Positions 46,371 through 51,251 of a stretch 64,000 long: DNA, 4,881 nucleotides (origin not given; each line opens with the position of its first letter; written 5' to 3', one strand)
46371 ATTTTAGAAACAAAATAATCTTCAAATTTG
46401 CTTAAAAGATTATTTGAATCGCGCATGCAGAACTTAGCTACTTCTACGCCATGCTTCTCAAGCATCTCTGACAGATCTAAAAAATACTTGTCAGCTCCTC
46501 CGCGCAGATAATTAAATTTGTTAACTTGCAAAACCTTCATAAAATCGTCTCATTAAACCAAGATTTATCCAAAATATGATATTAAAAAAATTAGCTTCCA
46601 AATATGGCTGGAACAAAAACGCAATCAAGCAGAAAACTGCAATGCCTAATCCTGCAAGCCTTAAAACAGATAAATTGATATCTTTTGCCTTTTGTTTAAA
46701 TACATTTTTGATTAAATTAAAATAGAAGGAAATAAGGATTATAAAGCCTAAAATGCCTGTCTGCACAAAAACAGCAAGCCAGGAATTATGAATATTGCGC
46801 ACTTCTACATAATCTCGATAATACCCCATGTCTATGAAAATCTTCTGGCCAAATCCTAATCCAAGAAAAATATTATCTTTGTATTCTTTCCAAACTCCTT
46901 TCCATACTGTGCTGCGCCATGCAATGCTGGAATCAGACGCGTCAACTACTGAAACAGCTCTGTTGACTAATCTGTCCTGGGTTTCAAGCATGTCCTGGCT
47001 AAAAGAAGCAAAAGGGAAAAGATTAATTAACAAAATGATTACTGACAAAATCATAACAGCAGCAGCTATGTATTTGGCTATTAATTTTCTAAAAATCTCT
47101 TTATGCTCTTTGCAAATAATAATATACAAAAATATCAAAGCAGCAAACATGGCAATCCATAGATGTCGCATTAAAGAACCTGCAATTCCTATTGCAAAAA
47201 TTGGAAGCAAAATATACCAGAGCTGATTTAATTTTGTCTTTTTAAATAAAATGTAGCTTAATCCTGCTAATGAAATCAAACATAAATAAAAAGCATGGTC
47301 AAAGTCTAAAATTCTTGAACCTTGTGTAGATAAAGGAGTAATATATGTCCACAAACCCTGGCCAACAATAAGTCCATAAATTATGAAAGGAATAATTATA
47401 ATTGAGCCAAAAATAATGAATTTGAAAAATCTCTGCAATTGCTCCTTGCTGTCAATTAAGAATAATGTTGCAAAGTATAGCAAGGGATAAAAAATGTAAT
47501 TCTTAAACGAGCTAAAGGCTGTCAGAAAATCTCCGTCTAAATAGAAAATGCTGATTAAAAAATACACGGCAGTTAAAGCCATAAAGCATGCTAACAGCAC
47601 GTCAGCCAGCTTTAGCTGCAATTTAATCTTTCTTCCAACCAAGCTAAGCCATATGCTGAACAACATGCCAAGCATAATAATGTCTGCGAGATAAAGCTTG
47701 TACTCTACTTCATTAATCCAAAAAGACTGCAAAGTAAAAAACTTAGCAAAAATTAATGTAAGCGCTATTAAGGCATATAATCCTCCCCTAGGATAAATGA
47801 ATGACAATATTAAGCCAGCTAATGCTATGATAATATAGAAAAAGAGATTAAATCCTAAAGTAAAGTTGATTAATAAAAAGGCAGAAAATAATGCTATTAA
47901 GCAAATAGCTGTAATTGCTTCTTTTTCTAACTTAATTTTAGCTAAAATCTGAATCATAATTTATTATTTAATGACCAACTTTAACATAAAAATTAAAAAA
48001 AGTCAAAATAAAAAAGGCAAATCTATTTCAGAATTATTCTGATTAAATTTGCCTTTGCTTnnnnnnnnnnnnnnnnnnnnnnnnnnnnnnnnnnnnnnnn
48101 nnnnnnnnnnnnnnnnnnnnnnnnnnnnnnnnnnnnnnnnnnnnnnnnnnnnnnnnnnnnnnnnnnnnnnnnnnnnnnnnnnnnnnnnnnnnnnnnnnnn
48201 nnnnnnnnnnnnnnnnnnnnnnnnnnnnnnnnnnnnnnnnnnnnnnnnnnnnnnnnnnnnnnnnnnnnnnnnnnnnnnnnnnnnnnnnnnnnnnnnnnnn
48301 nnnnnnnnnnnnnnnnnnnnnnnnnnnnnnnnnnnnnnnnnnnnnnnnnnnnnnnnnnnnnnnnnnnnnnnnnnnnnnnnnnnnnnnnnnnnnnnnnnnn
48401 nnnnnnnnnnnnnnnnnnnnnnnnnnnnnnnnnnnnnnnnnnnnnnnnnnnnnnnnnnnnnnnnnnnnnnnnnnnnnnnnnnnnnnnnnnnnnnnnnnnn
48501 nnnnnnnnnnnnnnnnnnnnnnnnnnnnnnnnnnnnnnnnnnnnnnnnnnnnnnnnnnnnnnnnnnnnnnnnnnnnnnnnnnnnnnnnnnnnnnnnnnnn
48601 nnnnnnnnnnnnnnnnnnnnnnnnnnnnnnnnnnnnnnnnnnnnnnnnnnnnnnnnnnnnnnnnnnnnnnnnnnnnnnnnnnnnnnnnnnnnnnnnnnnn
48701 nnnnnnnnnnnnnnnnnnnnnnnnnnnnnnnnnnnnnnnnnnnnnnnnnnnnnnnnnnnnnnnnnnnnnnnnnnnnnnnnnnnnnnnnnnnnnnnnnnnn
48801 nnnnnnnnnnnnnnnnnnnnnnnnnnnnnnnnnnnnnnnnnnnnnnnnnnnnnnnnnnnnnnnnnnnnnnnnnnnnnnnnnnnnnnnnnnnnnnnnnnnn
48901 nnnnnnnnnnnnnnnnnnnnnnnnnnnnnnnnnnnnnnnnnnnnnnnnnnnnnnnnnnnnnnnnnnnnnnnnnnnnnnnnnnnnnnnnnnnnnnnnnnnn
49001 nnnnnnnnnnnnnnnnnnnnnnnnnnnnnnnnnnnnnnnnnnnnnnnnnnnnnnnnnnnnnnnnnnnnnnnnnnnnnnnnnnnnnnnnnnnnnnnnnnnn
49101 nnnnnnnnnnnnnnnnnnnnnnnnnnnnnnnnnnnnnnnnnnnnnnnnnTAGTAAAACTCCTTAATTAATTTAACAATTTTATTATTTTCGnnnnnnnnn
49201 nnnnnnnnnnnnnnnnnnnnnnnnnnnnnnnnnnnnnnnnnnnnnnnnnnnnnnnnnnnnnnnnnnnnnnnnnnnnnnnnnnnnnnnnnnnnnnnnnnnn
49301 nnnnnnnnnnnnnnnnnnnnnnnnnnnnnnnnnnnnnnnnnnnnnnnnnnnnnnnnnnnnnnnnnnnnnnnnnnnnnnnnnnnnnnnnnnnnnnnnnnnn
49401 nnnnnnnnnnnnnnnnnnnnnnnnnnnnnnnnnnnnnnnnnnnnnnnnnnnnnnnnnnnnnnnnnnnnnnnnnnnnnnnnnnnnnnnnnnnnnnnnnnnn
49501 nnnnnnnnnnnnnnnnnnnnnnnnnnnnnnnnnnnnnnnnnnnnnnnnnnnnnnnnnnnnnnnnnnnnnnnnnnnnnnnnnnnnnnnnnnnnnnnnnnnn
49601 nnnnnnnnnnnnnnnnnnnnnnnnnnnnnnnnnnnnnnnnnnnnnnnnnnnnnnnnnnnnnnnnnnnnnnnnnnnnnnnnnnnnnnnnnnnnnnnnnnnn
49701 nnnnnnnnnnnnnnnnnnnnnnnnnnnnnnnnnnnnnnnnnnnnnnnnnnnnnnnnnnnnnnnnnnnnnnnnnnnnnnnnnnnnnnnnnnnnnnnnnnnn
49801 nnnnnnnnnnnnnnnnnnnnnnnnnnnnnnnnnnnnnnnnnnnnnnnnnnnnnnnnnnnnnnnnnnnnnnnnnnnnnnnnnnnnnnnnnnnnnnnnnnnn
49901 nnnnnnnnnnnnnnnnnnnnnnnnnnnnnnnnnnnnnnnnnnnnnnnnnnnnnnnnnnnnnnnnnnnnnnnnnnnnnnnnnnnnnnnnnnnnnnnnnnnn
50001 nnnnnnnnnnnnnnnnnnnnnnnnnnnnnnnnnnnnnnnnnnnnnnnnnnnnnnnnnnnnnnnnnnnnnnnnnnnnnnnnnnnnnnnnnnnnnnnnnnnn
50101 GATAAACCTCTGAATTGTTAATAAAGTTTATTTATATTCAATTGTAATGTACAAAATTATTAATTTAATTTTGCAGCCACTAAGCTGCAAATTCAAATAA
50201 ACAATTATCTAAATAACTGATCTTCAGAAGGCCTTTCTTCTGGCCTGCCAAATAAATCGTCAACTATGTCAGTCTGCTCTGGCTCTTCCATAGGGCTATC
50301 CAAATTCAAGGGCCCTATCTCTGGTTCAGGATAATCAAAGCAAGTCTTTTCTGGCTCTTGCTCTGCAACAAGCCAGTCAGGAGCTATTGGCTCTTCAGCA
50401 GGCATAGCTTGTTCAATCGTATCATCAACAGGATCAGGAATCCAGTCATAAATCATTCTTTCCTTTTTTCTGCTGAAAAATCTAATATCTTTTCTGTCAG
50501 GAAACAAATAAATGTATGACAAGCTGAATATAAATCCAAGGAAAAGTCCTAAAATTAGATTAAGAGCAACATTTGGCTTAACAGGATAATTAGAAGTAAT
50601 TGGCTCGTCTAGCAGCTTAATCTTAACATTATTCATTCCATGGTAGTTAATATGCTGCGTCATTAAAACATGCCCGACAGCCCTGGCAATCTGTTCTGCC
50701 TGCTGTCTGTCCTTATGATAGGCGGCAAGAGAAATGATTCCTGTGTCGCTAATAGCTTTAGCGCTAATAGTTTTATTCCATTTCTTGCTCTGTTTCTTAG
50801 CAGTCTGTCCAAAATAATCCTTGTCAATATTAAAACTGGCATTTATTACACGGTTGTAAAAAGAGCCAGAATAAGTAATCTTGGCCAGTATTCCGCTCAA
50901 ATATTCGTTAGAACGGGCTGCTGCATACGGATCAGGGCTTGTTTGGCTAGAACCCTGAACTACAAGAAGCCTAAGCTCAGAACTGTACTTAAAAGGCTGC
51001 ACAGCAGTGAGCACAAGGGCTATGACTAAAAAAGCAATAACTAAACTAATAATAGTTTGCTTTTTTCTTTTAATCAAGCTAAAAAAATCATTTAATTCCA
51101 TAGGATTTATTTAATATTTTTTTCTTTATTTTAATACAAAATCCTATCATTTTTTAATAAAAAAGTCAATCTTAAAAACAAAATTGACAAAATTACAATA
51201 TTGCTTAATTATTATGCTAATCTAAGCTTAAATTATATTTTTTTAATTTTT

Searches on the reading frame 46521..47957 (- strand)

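Call 35: search_protein_families(library=pfam, max_evalue=0.0001, proteins=[window:46521-47957:-])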
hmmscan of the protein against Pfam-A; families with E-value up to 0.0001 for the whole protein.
window:46521-47957:- (478 aa): 1 family
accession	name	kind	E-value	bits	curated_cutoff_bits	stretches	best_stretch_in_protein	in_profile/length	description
PF04932.20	Wzy_C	-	5.2e-17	62.5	31.7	1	253-409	5-149/149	O-Antigen ligase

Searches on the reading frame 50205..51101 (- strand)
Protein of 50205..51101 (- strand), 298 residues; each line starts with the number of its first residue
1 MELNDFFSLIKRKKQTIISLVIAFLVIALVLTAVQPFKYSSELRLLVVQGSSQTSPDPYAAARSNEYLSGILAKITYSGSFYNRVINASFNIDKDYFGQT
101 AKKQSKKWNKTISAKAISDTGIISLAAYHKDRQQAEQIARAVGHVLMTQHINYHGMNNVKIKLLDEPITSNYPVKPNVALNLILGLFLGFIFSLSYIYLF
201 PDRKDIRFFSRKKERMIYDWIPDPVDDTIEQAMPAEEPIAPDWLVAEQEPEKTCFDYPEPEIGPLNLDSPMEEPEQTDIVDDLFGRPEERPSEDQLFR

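Call 35: search_protein_families(library=pfam, max_evalue=0.0001, proteins=[window:50205-51101:-])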
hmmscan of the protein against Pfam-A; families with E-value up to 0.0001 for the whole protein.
window:50205-51101:- (298 aa): 2 families
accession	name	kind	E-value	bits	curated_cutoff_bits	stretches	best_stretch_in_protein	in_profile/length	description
PF02706.20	Wzz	-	1.3e-06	29.1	25.5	1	2-66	4-63/91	Chain length determinant protein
PF13807.11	GNVR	-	1.8e-05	25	27.7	1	156-198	38-78/82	G-rich domain on putative tyrosine kinase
